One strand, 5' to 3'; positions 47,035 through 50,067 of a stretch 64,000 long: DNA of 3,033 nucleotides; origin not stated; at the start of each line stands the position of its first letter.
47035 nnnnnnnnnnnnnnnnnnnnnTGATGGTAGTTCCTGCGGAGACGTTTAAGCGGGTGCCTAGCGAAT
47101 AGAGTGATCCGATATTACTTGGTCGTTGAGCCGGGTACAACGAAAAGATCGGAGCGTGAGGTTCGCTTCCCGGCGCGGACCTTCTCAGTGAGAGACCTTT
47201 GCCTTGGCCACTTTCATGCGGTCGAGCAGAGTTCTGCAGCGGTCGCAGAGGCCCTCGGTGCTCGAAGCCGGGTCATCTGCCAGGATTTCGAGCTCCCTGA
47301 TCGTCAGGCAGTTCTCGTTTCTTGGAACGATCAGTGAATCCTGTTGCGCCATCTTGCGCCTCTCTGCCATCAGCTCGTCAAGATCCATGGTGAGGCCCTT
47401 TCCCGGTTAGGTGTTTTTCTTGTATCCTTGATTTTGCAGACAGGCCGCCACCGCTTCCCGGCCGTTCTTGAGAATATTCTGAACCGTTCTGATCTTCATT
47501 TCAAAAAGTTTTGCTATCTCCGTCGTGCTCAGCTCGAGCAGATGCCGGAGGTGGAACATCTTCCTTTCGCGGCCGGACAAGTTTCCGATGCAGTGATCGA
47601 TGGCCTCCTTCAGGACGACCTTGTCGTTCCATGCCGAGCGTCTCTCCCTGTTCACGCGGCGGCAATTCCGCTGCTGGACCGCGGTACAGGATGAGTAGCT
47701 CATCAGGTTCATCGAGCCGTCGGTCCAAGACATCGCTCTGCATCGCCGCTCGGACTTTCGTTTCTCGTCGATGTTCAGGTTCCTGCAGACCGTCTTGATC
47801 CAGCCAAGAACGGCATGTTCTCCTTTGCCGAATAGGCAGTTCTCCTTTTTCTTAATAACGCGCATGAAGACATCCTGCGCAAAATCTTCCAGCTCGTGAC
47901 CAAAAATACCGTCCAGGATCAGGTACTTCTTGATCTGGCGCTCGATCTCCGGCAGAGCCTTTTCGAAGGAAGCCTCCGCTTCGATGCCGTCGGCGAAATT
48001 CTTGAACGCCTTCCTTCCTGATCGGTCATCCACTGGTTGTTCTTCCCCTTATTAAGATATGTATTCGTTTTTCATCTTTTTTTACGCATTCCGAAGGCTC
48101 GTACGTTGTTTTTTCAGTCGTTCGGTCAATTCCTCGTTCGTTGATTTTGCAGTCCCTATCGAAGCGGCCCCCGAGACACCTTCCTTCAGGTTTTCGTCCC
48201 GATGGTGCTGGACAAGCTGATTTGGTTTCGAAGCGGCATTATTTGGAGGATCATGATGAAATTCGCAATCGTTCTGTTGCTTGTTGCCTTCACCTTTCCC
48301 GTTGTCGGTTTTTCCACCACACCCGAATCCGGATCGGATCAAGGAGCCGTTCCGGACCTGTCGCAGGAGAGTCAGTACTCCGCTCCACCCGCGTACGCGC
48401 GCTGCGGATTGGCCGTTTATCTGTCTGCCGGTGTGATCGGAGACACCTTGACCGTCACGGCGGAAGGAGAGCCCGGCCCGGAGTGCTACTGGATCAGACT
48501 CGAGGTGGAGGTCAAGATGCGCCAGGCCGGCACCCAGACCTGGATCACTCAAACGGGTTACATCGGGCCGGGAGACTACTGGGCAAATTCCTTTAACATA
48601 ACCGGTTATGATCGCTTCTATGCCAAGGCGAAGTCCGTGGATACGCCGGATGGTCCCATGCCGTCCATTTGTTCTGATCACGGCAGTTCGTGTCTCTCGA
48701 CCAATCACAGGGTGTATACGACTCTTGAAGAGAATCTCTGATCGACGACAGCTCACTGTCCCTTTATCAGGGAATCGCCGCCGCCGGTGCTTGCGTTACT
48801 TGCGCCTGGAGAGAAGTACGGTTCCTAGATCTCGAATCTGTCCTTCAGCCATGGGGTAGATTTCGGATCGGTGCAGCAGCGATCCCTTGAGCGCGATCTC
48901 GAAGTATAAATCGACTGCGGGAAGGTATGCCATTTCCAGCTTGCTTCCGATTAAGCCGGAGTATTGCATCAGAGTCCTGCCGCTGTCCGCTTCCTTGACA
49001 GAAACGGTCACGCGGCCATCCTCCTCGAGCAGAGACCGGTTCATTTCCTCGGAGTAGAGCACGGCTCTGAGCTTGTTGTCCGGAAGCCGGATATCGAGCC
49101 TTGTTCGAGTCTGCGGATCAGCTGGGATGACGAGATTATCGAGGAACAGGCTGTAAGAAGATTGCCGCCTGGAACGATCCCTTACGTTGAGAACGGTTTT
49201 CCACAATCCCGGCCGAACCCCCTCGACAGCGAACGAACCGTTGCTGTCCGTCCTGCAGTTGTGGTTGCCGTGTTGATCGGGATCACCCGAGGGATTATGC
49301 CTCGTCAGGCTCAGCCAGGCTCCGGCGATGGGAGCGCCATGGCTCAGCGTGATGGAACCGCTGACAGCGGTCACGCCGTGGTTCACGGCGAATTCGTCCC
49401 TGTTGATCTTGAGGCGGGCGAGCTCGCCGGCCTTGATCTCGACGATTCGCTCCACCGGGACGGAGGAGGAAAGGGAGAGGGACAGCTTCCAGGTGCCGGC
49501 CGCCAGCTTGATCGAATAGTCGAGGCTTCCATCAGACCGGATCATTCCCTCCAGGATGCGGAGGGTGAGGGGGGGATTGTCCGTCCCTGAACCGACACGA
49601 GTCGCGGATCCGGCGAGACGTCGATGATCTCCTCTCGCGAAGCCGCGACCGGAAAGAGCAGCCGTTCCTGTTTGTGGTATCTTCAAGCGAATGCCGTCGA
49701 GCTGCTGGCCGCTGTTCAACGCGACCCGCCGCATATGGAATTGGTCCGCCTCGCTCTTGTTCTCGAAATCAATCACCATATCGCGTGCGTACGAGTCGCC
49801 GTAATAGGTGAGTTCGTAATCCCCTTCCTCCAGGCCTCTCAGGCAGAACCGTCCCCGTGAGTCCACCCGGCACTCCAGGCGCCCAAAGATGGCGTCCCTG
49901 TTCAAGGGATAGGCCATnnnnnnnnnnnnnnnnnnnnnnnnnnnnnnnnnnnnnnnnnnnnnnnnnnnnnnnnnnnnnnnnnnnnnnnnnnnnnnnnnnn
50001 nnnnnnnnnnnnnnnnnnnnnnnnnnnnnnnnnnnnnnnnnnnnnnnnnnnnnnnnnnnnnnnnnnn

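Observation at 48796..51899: ECF sigma factor domain fused in one reading frame to a membrane segment and extracytoplasmic CarboxypepD_reg-like repeats (one-polypeptide sigma/anti-sigma-like architecture), interrupted at an A6 tract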

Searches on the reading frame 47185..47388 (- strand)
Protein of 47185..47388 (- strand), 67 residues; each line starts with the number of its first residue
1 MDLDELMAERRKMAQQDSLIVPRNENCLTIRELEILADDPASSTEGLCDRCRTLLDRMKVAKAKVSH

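Call 6: search_protein_families(library=pfam, max_evalue=0.1, proteins=[window:47185-47388:-])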
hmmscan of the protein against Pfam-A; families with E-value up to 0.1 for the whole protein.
window:47185-47388:- (67 aa): 0 families

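Call 7: search_protein_families(library=ncbifam, max_evalue=0.1, proteins=[window:47185-47388:-])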
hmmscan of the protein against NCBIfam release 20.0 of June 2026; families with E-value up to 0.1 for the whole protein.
window:47185-47388:- (67 aa): 0 families

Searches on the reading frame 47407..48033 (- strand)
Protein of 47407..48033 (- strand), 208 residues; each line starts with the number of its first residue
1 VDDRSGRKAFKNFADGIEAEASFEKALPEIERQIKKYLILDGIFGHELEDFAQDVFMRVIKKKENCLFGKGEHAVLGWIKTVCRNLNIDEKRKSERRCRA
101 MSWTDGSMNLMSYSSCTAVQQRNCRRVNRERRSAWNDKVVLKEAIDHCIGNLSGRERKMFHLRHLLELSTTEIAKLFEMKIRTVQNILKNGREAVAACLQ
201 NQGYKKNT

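Call 6: search_protein_families(library=pfam, max_evalue=0.1, proteins=[window:47407-48033:-])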
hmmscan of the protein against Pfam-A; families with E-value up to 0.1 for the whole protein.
window:47407-48033:- (208 aa): 7 families
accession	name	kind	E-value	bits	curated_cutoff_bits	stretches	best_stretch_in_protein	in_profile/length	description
PF08281.18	Sigma70_r4_2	-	3e-10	40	25.7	1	143-194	2-53/54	Sigma-70, region 4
PF04542.20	Sigma70_r2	-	1.1e-05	25.5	24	1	45-96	20-70/71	Sigma-70 region 2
PF24964.1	DUF7769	-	0.00012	22.1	27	1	169-195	26-52/55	Domain of unknown function (DUF7769)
PF04545.22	Sigma70_r4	-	0.00036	20.4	24.1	1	149-194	2-47/50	Sigma-70, region 4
PF07638.17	Sigma70_ECF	-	0.00056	20.3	21.1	1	53-196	54-180/185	ECF sigma factor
PF06530.18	Phage_antitermQ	-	0.022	15.1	26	1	103-203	14-114/118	Phage antitermination protein Q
PF13384.12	HTH_23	-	0.047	14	24.6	0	163-190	12-40/50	Homeodomain-like domain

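Call 7: search_protein_families(library=ncbifam, max_evalue=0.1, proteins=[window:47407-48033:-])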
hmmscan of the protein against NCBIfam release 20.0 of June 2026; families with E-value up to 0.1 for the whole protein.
window:47407-48033:- (208 aa): 83 families (the best 25 are shown)
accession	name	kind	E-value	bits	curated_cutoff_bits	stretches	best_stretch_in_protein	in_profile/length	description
TIGR02937.1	sigma70-ECF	superfamily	5.2e-17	62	42.9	1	20-195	4-161/165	sigma-70 family RNA polymerase sigma factor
TIGR02989.1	Sig-70_gvs1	subfamily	1.4e-13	51.1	124.55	1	23-199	3-158/158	RNA polymerase sigma-70 factor, Rhodopirellula/Verrucomicrobium family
NF058625.1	sigma_PG0214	equivalog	3.5e-13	49.6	130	1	47-203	30-165/170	GFO_1088 family ECF-type sigma factor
NF009176.0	PRK12524.1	equivalog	1.1e-12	48.1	264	1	47-202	52-187/196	RNA polymerase sigma factor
NF009166.1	PRK12513.1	equivalog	2.8e-11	43.5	206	1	23-196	24-183/193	RNA polymerase sigma factor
NF009196.0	PRK12544.1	equivalog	8.2e-11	41.7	287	1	27-207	24-204/208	RNA polymerase factor sigma-70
NF009184.0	PRK12532.1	equivalog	1.6e-10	41.2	276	1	48-206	33-191/195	RNA polymerase sigma factor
NF007223.0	PRK09641.1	equivalog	2e-10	40.8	209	1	46-200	43-185/187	RNA polymerase sigma factor SigW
NF009171.0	PRK12518.1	equivalog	3.9e-10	39.9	208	1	46-204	51-189/191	RNA polymerase sigma factor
TIGR02985.1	Sig70_bacteroi1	subfamily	7.6e-10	39.2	126.4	1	46-193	26-156/162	RNA polymerase sigma-70 factor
NF004113.0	PRK05602.1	equivalog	8.7e-10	38.6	208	1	46-205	70-207/211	RNA polymerase sigma factor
TIGR02950.1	SigM_subfam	subfamily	6.3e-09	35.9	147.95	1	45-196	24-155/159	RNA polymerase sigma factor, SigM family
TIGR02943.1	Sig70_famx1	hypoth_equivalog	1.7e-08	34.5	162.2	1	47-207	28-187/188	RNA polymerase sigma-70 factor, TIGR02943 family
TIGR02948.1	SigW_bacill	equivalog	2e-08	34.5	243.1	1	46-198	43-183/187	RNA polymerase sigma factor SigW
TIGR02983.1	SigE-fam_strep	subfamily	4.5e-08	33.1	141.55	1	46-197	31-156/162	SigE family RNA polymerase sigma factor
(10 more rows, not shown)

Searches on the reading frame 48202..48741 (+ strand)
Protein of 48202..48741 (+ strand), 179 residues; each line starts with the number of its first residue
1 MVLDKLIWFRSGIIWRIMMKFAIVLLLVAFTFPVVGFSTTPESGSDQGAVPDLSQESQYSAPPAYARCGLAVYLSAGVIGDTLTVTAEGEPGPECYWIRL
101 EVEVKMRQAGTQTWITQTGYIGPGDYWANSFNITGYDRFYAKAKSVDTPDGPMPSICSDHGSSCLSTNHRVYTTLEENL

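Call 6: search_protein_families(library=pfam, max_evalue=0.1, proteins=[window:48202-48741:+])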
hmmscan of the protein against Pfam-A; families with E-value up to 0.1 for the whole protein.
window:48202-48741:+ (179 aa): 1 family
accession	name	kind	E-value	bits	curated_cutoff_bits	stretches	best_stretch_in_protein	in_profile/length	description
PF11371.13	DUF3172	-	0.051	13.7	25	1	144-176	37-68/139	Protein of unknown function (DUF3172)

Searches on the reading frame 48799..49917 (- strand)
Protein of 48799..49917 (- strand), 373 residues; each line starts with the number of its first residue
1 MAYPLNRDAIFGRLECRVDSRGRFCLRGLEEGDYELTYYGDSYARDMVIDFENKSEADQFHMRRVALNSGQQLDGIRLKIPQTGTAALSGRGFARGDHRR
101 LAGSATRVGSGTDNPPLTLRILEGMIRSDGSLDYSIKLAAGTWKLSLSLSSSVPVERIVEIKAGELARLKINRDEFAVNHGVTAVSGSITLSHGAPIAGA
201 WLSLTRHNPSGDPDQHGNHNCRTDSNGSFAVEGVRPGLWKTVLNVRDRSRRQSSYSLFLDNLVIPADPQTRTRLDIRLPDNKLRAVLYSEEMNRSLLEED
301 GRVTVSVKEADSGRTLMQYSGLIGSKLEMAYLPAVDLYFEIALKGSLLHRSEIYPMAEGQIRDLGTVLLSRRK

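Call 32: list_cluster_members(proteins=[P0001, window:48799-49917:-, window:45199-47055:-, window:47410-48033:-])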
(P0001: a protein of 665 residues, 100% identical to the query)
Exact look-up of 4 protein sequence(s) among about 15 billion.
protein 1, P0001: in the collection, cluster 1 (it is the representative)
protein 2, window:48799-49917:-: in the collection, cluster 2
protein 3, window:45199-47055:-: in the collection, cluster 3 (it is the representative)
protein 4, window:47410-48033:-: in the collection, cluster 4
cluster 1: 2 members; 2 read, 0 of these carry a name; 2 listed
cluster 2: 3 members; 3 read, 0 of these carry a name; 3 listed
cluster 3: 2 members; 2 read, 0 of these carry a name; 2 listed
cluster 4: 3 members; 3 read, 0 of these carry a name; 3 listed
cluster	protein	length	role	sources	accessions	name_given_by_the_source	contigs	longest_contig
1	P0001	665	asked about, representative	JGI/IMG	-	-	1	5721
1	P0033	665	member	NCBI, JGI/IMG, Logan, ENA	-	-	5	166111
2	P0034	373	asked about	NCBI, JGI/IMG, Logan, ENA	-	-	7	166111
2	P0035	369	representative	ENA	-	-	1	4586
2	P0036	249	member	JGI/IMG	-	-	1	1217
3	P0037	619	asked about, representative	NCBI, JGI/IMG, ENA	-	-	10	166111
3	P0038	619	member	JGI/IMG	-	-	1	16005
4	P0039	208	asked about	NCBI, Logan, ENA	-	-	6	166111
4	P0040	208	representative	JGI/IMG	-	-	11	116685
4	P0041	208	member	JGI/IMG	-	-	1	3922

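Call 33: find_encoding_contigs(protein=P0033, flank=3000, max_places=10)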
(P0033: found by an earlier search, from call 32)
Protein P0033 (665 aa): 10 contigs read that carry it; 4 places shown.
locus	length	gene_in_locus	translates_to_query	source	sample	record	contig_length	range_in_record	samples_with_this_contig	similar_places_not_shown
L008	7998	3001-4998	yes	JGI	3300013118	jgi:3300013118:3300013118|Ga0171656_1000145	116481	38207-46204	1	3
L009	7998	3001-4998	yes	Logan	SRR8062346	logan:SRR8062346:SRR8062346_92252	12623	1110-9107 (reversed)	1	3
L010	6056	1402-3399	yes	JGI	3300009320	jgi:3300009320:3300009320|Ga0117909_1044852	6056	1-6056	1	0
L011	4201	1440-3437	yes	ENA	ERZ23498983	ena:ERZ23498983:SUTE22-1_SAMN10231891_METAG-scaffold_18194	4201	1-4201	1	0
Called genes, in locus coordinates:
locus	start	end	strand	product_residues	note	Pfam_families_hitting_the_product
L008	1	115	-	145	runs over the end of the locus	PF05559:DUF763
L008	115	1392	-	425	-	PF02749:QRPTase_N (faint)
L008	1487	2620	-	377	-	PF00512:HisKA, PF02518:HATPase_c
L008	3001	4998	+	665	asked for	PF04542:Sigma70_r2 (weak), PF04545:Sigma70_r4 (weak), PF08281:Sigma70_r4_2, PF13620:CarboxypepD_reg (faint)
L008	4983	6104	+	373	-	PF13620:CarboxypepD_reg (weak)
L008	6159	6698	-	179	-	-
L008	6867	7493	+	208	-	PF04542:Sigma70_r2 (weak), PF08281:Sigma70_r4_2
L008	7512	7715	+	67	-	-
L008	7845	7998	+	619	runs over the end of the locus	PF02225:PA (weak), PF04389:Peptidase_M28, PF01546:Peptidase_M20 (faint), PF00595:PDZ, PF13180:PDZ_2, PF17820:PDZ_6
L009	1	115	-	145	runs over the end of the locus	PF05559:DUF763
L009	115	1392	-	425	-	PF02749:QRPTase_N (faint)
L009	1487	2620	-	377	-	PF00512:HisKA, PF02518:HATPase_c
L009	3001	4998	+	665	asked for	PF04542:Sigma70_r2 (weak), PF04545:Sigma70_r4 (weak), PF08281:Sigma70_r4_2, PF13620:CarboxypepD_reg (faint)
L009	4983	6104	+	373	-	PF13620:CarboxypepD_reg (weak)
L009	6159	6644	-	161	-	-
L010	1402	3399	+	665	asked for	PF04542:Sigma70_r2 (weak), PF04545:Sigma70_r4 (weak), PF08281:Sigma70_r4_2, PF13620:CarboxypepD_reg (faint)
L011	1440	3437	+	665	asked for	PF04542:Sigma70_r2 (weak), PF04545:Sigma70_r4 (weak), PF08281:Sigma70_r4_2, PF13620:CarboxypepD_reg (faint)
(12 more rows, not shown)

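Call 34: find_encoding_contigs(protein=P0035, flank=10000, max_places=10)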
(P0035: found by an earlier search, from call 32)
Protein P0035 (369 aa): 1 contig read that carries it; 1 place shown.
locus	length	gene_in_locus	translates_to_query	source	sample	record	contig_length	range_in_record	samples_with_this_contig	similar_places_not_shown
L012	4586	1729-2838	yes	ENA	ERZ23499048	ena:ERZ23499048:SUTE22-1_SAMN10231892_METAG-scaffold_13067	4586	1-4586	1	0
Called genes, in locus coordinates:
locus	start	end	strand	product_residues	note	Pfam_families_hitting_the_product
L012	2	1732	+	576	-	?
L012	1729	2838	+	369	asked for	PF13620:CarboxypepD_reg (weak)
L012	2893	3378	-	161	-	-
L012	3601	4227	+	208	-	PF04542:Sigma70_r2 (weak), PF08281:Sigma70_r4_2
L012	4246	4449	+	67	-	-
